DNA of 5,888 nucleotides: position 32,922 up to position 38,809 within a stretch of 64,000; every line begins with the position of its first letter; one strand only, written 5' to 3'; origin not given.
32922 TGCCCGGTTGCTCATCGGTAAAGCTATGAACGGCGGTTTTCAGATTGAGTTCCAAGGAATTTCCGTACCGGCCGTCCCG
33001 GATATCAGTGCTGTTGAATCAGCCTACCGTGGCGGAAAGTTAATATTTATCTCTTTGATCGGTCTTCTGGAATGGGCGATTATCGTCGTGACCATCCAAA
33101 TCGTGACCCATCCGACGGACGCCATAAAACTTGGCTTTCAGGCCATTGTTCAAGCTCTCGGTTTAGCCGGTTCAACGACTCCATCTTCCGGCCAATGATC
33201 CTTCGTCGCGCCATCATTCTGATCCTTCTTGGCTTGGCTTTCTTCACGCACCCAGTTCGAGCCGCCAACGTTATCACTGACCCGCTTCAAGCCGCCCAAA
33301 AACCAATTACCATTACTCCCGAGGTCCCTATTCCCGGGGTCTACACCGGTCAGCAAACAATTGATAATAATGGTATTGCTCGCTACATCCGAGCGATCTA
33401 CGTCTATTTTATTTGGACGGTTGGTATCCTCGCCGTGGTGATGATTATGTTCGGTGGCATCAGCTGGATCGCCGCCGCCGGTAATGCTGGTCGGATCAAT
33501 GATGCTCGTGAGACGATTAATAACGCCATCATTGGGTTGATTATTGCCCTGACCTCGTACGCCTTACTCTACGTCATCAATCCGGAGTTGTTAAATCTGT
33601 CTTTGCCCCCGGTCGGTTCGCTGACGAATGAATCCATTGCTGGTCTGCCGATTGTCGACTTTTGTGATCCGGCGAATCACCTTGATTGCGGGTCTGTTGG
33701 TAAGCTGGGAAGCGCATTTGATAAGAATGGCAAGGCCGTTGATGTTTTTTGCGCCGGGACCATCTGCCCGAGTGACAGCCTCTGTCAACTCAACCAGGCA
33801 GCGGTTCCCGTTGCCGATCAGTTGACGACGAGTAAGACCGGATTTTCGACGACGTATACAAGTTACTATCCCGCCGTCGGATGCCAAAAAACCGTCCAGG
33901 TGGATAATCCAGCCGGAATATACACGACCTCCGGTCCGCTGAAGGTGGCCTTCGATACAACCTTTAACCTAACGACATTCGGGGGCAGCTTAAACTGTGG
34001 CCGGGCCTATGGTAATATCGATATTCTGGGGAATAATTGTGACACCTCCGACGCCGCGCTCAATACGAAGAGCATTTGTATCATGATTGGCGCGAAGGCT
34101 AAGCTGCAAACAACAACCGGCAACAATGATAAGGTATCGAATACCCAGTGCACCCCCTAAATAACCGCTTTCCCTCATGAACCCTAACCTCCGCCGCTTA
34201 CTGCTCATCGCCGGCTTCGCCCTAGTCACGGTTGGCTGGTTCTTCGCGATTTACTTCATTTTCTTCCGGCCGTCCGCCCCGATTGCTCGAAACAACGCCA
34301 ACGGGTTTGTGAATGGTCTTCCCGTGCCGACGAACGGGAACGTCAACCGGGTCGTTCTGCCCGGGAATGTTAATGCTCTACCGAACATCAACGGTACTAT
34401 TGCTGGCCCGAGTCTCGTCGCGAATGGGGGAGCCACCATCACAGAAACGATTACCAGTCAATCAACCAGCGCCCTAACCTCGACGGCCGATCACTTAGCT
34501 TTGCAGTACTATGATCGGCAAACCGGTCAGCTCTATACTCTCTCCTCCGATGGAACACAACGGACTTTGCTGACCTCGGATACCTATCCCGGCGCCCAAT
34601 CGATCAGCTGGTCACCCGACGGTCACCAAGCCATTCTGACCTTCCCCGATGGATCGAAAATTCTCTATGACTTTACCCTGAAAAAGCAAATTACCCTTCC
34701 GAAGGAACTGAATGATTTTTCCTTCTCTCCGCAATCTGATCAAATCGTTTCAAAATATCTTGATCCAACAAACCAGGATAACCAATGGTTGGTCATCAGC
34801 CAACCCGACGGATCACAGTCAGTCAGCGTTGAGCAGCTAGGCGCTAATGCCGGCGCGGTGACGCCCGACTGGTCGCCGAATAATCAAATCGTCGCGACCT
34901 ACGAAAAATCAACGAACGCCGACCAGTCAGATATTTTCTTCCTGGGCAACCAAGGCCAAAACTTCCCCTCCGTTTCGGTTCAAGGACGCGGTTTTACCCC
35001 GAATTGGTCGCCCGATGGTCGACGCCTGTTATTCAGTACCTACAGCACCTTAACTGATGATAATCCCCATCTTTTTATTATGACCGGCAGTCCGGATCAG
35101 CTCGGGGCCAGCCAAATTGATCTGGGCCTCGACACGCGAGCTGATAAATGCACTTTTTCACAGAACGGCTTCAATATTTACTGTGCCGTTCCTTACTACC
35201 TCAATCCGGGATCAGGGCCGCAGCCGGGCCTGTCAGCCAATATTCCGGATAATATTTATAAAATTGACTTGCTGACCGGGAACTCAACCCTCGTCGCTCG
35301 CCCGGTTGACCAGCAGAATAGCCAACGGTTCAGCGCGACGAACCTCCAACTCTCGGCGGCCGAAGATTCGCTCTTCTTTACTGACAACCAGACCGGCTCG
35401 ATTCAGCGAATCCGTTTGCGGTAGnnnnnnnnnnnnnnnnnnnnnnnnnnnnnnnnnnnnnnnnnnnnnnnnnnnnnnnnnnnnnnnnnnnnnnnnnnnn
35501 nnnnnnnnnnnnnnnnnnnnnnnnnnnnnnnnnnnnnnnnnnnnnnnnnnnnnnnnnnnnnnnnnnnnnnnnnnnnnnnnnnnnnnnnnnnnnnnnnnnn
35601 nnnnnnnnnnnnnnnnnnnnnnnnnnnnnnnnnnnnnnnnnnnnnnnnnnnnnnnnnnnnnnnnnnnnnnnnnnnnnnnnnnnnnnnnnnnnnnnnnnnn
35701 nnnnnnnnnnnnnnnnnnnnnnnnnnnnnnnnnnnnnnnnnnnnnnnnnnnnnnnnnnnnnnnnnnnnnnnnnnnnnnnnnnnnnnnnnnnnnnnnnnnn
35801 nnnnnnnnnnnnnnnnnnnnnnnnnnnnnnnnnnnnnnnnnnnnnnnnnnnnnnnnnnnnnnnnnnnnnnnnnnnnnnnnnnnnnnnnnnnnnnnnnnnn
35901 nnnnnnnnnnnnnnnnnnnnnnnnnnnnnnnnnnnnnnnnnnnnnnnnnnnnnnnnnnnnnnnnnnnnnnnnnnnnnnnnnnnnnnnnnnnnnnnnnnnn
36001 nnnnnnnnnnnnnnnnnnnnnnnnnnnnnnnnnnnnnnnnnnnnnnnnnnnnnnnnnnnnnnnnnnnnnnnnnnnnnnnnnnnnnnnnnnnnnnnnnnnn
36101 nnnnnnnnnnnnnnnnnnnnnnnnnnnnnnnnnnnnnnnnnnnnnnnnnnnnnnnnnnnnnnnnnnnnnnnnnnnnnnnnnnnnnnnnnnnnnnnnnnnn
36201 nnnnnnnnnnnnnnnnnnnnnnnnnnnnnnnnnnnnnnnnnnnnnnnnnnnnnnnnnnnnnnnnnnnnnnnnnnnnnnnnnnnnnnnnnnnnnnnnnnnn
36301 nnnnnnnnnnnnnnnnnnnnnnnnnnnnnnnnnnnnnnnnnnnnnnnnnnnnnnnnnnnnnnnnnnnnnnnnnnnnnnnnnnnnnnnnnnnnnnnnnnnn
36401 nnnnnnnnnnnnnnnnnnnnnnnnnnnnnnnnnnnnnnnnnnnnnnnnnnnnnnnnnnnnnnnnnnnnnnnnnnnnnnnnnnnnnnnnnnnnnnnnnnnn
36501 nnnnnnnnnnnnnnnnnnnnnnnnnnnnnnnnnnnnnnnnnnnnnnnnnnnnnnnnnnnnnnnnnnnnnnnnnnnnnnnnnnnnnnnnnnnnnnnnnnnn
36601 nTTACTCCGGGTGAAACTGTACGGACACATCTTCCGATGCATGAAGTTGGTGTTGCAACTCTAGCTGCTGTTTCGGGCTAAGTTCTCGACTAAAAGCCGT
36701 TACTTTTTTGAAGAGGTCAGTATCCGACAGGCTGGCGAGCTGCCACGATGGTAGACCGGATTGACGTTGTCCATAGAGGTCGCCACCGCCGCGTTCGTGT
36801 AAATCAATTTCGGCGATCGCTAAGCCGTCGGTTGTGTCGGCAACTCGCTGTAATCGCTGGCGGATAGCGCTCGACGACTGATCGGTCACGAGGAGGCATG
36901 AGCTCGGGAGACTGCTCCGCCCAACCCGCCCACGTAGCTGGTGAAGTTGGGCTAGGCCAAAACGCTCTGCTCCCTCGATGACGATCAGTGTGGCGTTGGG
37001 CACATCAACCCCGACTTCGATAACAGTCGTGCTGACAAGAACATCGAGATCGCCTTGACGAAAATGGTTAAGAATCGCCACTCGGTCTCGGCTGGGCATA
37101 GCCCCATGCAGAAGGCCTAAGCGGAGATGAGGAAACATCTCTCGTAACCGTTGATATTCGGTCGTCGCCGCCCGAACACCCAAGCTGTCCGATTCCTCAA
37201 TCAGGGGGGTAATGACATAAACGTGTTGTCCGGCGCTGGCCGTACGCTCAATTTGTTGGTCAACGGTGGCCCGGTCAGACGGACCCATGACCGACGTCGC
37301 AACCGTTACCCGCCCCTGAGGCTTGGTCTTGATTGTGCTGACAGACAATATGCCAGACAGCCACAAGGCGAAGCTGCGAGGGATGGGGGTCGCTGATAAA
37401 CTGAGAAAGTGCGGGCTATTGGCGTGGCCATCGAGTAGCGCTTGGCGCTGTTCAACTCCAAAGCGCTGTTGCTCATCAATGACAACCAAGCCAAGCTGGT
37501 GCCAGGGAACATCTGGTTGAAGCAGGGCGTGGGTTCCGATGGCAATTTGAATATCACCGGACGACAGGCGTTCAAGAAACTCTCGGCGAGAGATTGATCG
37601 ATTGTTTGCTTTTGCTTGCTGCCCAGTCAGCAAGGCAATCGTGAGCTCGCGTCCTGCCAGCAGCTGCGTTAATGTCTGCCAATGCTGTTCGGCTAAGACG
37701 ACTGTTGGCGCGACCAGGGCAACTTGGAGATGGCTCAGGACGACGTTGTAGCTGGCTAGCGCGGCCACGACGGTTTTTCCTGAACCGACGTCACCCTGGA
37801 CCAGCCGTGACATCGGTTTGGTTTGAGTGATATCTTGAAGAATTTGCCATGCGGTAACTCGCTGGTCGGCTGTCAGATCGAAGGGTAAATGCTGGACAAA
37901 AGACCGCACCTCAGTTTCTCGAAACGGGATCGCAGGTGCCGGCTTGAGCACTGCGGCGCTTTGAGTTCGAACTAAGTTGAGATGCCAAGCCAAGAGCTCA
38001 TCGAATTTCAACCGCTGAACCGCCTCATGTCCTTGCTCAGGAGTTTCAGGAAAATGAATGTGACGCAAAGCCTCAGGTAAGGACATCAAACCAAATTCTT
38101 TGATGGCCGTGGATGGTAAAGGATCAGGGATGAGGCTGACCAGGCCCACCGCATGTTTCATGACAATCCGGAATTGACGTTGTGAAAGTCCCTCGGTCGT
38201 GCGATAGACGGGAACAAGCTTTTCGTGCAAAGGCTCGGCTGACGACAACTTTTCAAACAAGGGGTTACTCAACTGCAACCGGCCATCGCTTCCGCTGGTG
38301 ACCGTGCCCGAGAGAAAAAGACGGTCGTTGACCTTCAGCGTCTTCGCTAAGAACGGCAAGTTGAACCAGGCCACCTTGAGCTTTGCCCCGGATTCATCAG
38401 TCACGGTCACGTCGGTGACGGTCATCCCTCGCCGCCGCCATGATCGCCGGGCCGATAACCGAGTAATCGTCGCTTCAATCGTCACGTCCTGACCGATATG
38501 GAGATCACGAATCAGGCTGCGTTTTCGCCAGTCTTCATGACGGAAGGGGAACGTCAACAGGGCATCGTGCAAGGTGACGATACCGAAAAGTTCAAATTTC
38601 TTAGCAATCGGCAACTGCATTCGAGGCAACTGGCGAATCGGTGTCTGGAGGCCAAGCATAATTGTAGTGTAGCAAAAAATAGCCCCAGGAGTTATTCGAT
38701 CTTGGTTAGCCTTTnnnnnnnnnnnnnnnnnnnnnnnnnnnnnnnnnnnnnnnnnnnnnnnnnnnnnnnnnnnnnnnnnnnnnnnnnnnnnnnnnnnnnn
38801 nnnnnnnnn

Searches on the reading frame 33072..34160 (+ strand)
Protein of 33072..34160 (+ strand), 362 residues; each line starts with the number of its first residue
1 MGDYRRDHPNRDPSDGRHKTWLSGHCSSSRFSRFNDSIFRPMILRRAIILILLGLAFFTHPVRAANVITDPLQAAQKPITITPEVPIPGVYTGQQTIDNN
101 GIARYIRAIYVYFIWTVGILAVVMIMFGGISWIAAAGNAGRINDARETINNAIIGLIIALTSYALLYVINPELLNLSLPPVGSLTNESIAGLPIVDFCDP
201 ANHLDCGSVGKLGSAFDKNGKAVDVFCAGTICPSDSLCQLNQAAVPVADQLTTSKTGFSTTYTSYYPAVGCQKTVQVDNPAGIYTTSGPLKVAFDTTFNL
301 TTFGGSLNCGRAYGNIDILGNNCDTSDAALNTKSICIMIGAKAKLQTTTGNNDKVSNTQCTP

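Call 8: search_protein_families(library=pfam, proteins=[window:33072-34160:+], max_evalue=0.01)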
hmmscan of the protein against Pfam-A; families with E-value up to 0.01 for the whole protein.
window:33072-34160:+ (362 aa): 1 family
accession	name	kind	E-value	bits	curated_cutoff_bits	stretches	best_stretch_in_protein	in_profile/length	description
PF18895.5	T4SS_pilin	-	4.6e-07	30.3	26.6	1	100-168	3-70/71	Type IV secretion system pilin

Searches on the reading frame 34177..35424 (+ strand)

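Call 8: search_protein_families(library=pfam, proteins=[window:34177-35424:+], max_evalue=0.01)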
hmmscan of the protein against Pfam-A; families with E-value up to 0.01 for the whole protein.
window:34177-35424:+ (415 aa): 3 families
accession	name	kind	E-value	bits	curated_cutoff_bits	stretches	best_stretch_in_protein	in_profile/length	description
PF25174.1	Beta-prop_THOC3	-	0.00016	21.2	305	0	130-241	81-188/272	THOC3 beta-propeller domain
PF07676.18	PD40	-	0.00022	21.5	20.9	1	270-290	9-29/38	WD40-like Beta Propeller Repeat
PF09134.16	Invasin_D3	-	0.007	17.3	33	0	77-151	11-86/98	Invasin, domain 3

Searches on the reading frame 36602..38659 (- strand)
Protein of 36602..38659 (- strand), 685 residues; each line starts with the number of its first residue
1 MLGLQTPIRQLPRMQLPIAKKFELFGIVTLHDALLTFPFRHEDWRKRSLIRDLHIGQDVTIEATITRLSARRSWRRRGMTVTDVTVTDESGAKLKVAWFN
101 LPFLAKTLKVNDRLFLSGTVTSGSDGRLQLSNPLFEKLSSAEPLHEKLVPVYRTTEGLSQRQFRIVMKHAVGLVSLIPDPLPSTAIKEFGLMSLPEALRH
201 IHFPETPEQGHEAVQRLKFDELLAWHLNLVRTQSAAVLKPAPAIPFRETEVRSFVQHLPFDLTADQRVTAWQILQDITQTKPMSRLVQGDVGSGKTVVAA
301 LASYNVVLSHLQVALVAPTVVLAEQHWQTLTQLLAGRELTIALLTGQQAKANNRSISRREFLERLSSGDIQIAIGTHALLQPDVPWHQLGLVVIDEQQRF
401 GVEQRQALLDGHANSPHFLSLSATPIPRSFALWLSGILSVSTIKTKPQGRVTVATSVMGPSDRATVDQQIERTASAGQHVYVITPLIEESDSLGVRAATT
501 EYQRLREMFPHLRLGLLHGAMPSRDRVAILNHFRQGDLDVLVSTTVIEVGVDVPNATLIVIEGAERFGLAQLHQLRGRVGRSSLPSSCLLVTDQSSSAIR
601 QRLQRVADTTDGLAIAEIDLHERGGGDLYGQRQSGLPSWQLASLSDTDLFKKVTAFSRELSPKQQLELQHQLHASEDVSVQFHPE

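Call 8: search_protein_families(library=pfam, proteins=[window:36602-38659:-], max_evalue=0.01)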
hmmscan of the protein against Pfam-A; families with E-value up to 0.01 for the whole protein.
window:36602-38659:- (685 aa): 9 families
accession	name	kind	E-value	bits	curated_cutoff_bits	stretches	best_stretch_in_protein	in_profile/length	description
PF17191.10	RecG_wedge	-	3.3e-20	72.7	23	1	23-174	17-162/162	RecG wedge domain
PF00270.35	DEAD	-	4.3e-19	69.3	26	1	275-426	9-161/167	DEAD/DEAH box helicase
PF00271.37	Helicase_C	-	6.2e-19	68.7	23.5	1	475-582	13-109/110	Helicase conserved C-terminal domain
PF04851.21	ResIII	-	2.7e-07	31.1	22.5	1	270-425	12-162/164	Type III restriction enzyme, res subunit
PF22590.2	Cas3-like_C_2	-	4.2e-07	30.6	27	1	495-582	12-104/106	CRISPR-associated nuclease/helicase Cas3, C-terminal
PF01336.31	tRNA_anti-codon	-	1e-06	29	27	1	59-133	1-70/75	OB-fold nucleic acid binding domain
PF19833.4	RecG_dom3_C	-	0.00016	22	26.8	1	609-636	1-28/87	ATP-dependent DNA helicase RecG, domain 3, C-terminal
PF13604.12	AAA_30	-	0.0021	18.3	27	1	272-410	8-110/191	AAA domain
PF07517.20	SecA_DEAD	-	0.0056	16.4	24.6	0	286-354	94-162/290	SecA DEAD-like domain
